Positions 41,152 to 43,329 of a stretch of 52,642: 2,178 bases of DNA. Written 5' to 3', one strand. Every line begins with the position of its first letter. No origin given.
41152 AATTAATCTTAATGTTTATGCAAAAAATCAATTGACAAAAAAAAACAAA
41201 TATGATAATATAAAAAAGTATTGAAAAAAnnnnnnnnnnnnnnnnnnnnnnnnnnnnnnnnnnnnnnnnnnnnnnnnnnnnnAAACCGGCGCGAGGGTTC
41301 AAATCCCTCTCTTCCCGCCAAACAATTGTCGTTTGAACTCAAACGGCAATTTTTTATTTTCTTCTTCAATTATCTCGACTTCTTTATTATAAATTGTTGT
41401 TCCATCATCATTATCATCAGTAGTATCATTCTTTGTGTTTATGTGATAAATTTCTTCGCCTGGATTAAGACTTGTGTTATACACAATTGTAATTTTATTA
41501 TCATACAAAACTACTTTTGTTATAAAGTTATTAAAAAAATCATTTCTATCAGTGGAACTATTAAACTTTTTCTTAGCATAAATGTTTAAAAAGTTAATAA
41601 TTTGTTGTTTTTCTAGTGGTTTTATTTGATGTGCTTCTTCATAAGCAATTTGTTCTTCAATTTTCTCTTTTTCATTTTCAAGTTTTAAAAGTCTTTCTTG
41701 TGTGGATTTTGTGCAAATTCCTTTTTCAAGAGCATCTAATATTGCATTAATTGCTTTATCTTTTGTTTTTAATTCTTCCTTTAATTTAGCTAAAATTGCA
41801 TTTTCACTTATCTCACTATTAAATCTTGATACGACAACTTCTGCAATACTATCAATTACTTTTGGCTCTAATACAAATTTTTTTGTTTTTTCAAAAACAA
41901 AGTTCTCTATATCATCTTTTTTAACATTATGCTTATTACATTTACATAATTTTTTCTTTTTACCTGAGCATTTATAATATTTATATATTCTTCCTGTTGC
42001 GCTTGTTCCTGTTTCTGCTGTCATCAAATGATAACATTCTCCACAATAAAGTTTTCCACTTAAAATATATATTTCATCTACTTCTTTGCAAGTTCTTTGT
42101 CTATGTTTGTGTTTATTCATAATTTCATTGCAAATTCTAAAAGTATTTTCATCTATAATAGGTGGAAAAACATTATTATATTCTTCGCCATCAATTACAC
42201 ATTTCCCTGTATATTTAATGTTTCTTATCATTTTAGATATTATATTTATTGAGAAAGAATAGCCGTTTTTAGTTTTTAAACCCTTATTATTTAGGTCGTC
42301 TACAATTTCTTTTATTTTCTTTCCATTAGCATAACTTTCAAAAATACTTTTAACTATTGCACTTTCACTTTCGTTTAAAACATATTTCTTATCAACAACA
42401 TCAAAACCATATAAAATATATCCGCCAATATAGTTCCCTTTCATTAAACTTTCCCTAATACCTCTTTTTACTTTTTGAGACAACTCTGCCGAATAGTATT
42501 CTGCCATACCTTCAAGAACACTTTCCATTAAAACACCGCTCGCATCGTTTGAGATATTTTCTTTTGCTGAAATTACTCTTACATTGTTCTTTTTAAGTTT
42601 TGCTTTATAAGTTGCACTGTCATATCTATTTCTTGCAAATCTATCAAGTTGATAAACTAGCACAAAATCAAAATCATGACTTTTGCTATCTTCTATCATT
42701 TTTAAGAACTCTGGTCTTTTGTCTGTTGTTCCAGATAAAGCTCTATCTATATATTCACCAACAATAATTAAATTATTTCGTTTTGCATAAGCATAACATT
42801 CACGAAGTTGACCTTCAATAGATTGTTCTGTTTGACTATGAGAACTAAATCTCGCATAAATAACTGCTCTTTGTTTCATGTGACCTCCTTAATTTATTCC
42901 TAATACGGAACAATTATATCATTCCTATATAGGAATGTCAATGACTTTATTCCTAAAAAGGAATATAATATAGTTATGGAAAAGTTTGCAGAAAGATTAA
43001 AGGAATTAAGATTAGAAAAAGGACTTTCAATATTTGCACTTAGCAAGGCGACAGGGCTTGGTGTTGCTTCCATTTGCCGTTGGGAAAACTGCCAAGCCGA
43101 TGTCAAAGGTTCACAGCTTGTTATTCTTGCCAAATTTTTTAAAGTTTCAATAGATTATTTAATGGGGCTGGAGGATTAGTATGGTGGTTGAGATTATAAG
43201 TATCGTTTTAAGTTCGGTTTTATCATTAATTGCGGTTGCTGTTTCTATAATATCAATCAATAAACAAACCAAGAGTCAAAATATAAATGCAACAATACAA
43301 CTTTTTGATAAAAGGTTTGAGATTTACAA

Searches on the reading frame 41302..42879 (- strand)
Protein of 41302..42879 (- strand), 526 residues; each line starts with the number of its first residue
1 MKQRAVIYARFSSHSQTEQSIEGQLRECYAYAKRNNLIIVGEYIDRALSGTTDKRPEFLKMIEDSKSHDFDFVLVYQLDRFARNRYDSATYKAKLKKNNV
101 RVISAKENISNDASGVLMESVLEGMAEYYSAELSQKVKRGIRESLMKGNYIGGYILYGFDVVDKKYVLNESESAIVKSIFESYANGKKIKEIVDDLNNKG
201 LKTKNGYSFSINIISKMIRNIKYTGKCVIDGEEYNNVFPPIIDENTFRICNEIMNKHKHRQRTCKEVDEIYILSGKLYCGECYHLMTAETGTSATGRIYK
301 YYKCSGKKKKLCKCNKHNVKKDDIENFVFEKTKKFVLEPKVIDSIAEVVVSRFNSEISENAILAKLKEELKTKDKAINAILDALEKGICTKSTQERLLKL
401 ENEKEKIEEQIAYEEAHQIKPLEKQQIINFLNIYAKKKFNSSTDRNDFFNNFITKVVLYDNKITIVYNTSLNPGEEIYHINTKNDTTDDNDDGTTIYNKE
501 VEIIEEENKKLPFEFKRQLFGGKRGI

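Call 100: search_solved_structures(query=window:41302-42879:-, max_evalue=0.00001)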
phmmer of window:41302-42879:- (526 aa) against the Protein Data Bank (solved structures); distinct sequences matched with E-value up to 0.00001: 3.
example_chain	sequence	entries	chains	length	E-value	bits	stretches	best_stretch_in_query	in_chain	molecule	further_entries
3g13_A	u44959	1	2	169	2.5e-14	56.6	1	4-152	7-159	Putative conjugative transposon recombinase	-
3guv_A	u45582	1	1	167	3.8e-13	52.7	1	2-150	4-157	Site-specific recombinase, resolvase family protein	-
3bvp_A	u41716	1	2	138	1.4e-11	47.6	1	2-128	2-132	TP901-1 Integrase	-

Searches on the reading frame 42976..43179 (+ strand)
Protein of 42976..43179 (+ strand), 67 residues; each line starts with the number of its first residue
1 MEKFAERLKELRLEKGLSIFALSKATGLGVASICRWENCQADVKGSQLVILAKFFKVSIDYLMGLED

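Call 3: search_protein_families(library=pfam, proteins=[window:42976-43179:+], max_evalue=0.01)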
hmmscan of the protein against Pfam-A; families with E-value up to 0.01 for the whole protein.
window:42976-43179:+ (67 aa): 4 families
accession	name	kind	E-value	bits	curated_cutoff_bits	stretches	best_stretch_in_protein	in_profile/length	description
PF01381.28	HTH_3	-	5.8e-09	36.3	23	1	8-62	1-55/55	Helix-turn-helix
PF13560.12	HTH_31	-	4.6e-06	27.3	27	1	4-58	2-57/64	Helix-turn-helix domain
PF13443.12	HTH_26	-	8.1e-06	26.4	22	1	7-66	1-61/63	Cro/C1-type HTH DNA-binding domain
PF12844.13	HTH_19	-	1.6e-05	25.2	30.2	1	6-66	2-62/64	Helix-turn-helix domain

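Call 4: search_protein_families(library=padloc, proteins=[window:42976-43179:+], max_evalue=0.01)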
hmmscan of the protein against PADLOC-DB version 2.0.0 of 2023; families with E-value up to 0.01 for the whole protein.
window:42976-43179:+ (67 aa): 12 families
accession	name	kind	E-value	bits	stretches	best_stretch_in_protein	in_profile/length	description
PDLC03951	RmrA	-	1e-06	26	1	5-63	10-68/400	-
PDLC03954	RmrA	-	4.2e-06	23.9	1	5-63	12-70/380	-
PDLC04142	capH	-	5.5e-05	22.2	1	2-65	5-68/103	capH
PDLC02926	HTH_VI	-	8.1e-05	20.8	1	4-64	2-62/92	-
PDLC03947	RmrA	-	9.4e-05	19.4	1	4-62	12-70/383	-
PDLC03664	Control_protein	-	0.00016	20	1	3-52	13-62/74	control protein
PDLC03945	RmrA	-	0.00061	17.1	1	6-63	5-62/394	-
PDLC03948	RmrA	-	0.00063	16.7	1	5-63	10-68/397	-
PDLC03944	RmrA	-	0.0015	15.6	1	5-64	8-67/384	-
PDLC03949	RmrA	-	0.0016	15.4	1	6-64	5-63/363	-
PDLC03956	RmrA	-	0.0026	14.9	1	5-63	10-69/399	-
PDLC03671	Control_protein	-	0.0052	15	1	3-63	14-74/84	control protein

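Call 5: search_protein_families(library=ncbifam, proteins=[window:42976-43179:+], max_evalue=0.01)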
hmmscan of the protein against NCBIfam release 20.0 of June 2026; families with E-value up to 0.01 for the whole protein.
window:42976-43179:+ (67 aa): 7 families
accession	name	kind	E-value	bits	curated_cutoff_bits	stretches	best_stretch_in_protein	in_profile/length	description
NF041951.1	phage_RstR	subfamily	4.1e-10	39.9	80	1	3-66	2-65/108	RstR family transcriptional repressor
NF007257.0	PRK09706.1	subfamily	1.3e-06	28.3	101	1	3-63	5-65/135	transcriptional repressor DicA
TIGR03830.1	CxxCG_CxxCG_HTH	subfamily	0.0001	22.1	61.8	1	6-46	68-108/127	type II TA system antitoxin MqsA family protein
NF006015.0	PRK08154.1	subfamily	0.0045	16.2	204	1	2-65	29-92/314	anaerobic benzoate catabolism transcriptional regulator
NF003162.0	PRK04140.1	equivalog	0.0061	15.6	263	1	6-59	129-182/317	transcriptional regulator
NF047948.1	male_kill_WMK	equivalog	0.0063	16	300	1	4-63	6-65/300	WO male-killing family protein Wmk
NF052239.1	antitox_spr1629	equivalog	0.0081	15.3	335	1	6-63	5-62/377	spr1629 family repressor/antitoxin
